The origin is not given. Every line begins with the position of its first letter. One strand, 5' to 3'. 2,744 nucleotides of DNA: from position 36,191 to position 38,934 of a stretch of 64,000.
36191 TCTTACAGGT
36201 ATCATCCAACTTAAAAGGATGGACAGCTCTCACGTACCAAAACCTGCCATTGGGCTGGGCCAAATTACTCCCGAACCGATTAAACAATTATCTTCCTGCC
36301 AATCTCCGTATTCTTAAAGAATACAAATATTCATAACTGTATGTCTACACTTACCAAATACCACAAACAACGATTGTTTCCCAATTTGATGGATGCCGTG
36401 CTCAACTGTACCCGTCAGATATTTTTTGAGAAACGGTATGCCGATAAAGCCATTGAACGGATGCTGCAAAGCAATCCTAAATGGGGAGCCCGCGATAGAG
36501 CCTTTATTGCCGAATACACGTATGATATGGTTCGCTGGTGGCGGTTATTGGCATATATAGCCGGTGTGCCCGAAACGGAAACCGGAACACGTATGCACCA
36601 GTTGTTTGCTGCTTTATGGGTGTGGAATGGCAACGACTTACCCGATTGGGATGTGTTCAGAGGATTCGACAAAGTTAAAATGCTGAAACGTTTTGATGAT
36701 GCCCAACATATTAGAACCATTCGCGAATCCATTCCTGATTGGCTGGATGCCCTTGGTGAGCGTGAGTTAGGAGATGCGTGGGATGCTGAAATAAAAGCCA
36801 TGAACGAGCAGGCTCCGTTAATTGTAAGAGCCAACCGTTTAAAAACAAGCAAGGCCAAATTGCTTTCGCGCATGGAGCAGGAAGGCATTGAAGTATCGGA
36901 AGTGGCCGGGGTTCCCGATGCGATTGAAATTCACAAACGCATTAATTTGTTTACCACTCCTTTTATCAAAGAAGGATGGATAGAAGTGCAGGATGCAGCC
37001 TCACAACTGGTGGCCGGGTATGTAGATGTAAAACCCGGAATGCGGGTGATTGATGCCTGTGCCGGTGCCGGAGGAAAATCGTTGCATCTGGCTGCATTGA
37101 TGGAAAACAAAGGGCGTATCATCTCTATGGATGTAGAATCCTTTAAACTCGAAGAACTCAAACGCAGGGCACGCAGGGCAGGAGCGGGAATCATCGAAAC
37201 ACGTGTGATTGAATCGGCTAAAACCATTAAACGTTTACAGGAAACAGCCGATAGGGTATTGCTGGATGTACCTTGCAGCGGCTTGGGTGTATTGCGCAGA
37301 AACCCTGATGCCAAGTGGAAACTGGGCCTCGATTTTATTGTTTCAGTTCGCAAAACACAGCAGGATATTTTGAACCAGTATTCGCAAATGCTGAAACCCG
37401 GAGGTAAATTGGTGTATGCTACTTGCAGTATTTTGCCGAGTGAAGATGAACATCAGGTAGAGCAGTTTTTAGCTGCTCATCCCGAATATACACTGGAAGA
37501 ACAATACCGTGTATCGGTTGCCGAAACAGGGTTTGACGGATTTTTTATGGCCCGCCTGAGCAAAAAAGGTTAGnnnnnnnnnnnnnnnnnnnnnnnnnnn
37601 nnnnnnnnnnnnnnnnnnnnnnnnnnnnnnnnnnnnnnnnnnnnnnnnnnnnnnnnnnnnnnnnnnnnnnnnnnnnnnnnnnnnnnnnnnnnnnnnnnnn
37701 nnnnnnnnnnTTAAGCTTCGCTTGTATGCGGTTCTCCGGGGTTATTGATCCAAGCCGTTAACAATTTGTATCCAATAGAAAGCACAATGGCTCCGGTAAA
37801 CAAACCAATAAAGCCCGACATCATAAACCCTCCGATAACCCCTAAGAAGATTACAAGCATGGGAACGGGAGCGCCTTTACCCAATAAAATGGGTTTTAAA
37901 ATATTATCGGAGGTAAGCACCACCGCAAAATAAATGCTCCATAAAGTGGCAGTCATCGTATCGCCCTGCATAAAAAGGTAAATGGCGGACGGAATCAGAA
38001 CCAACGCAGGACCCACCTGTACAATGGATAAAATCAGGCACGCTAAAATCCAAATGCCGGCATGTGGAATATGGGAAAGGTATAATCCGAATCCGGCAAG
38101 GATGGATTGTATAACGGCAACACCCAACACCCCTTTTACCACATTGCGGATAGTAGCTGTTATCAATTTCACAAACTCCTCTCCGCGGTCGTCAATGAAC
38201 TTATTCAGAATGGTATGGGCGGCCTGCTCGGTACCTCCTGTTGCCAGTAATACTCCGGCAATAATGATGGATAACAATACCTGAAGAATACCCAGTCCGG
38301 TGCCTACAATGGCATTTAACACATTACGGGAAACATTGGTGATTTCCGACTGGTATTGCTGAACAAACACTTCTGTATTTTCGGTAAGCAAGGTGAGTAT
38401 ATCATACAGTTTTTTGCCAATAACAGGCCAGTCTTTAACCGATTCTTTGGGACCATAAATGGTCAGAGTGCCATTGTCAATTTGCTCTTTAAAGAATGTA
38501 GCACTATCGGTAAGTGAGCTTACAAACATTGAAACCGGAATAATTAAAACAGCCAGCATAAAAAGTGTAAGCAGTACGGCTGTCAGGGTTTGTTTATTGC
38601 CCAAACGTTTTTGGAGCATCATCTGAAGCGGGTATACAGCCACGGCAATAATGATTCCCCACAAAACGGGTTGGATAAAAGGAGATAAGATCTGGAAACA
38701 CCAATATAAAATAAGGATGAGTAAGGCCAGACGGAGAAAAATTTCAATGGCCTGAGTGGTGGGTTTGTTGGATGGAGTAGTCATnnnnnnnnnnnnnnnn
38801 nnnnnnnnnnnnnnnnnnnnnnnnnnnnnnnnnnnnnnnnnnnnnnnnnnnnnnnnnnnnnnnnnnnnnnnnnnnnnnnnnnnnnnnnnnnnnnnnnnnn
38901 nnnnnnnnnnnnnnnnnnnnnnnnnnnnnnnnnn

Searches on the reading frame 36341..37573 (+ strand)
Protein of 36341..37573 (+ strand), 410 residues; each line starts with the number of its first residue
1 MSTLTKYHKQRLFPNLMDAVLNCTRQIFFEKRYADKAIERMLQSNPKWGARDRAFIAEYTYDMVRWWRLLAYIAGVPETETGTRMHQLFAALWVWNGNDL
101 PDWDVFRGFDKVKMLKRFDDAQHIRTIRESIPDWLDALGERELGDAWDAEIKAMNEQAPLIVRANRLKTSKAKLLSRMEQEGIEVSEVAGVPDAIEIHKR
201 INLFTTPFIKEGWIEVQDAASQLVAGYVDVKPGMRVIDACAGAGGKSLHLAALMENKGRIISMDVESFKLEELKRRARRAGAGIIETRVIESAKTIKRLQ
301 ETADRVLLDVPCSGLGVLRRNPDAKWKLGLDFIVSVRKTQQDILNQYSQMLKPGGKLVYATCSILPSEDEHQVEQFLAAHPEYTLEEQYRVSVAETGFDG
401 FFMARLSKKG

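Call 32: search_protein_families(library=pfam, proteins=[window:36341-37573:+])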
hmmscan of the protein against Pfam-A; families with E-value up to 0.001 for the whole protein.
window:36341-37573:+ (410 aa): 7 families
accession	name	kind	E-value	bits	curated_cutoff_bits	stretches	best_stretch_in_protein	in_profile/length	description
PF01189.24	Methyltr_RsmB-F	-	1.1e-40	139.9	27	1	230-388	6-165/199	16S rRNA methyltransferase RsmB/F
PF22458.1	RsmF-B_ferredox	-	6.9e-14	52.2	27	1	132-202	2-72/74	Methyltr_RsmF/B-like, ferredoxin-like domain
PF13847.12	Methyltransf_31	-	8.9e-08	32.4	27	1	231-368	2-114/145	Methyltransferase domain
PF01209.24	Ubie_methyltran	-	6.4e-06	26.1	20.1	1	227-306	42-120/233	ubiE/COQ5 methyltransferase family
PF13649.12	Methyltransf_25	-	0.00045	21.3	27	0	236-307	1-69/97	Methyltransferase domain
PF01728.25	FtsJ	-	0.00067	20.1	24.1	0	230-313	19-104/181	FtsJ-like methyltransferase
PF01135.25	PCMT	-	0.00078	19.7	20.3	0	224-279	65-120/210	Protein-L-isoaspartate(D-aspartate) O-methyltransferase (PCMT)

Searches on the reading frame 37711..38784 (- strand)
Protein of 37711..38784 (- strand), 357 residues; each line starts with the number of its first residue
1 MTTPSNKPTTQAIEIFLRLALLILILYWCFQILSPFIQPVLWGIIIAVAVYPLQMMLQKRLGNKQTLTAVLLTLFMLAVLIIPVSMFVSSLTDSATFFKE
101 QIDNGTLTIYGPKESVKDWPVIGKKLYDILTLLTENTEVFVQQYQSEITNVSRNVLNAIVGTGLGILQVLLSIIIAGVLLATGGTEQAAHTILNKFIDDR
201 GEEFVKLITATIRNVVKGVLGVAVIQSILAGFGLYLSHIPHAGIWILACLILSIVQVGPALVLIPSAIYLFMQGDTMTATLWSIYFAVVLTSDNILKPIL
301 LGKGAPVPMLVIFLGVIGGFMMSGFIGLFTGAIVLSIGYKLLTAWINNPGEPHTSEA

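Call 32: search_protein_families(library=pfam, proteins=[window:37711-38784:-])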
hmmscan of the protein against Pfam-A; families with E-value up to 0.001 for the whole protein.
window:37711-38784:- (357 aa): 2 families
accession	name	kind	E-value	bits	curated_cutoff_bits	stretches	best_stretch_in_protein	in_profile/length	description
PF01594.21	AI-2E_transport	-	3.4e-37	128.8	34.3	1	15-345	3-326/327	AI-2E family transporter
PF14965.11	BRI3BP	-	0.00047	20.2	27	1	6-102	65-164/179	Negative regulator of p53/TP53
